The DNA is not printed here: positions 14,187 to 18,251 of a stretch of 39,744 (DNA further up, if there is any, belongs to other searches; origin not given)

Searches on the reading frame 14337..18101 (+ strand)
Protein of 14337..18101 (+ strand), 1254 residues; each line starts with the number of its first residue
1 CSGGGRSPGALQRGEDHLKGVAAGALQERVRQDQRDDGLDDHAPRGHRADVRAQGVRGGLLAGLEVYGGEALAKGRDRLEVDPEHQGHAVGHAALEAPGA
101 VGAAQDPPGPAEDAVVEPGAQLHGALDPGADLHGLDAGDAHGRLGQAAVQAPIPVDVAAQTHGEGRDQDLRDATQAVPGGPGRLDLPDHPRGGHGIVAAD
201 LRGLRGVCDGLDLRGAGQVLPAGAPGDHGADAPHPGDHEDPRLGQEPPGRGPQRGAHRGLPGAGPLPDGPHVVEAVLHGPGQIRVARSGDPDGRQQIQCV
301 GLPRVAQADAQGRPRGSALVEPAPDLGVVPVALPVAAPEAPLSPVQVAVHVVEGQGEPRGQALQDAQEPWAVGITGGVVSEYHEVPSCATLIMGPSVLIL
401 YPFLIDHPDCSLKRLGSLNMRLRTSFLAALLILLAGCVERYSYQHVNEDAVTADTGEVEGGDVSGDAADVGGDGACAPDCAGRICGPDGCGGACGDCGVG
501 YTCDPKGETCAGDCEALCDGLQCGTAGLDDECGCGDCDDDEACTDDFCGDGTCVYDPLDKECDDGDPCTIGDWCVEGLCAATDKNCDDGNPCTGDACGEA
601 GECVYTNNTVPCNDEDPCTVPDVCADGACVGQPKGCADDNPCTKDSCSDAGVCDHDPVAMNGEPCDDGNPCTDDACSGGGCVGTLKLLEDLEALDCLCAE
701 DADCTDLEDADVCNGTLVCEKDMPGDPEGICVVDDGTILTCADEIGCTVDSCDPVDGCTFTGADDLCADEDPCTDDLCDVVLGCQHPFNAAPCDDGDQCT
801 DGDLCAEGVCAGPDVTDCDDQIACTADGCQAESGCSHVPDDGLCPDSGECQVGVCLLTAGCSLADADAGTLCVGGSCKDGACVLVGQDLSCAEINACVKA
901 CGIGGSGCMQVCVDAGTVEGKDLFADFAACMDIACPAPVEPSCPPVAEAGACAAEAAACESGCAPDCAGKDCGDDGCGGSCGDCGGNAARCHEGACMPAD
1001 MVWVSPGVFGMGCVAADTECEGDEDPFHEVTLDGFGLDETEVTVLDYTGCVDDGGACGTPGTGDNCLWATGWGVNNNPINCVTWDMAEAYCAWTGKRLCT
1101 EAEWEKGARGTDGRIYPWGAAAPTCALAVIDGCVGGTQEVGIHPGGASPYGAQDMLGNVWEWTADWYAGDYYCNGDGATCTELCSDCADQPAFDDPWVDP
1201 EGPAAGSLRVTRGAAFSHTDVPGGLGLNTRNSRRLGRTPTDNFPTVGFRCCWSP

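Call 22: search_protein_families(library=pfam, proteins=[window:14337-18101:+], max_evalue=0.001)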
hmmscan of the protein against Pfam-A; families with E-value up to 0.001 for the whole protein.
window:14337-18101:+ (1254 aa): 2 families
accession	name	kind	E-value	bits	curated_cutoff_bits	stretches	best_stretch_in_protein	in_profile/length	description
PF03781.23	FGE-sulfatase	-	8.2e-40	137.5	23.3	1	999-1251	3-254/255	Sulfatase-modifying factor enzyme 1-like domain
PF00526.23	Dicty_CTDC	-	5.7e-19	68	27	1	665-682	2-20/24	Dictyostelium (slime mold) repeat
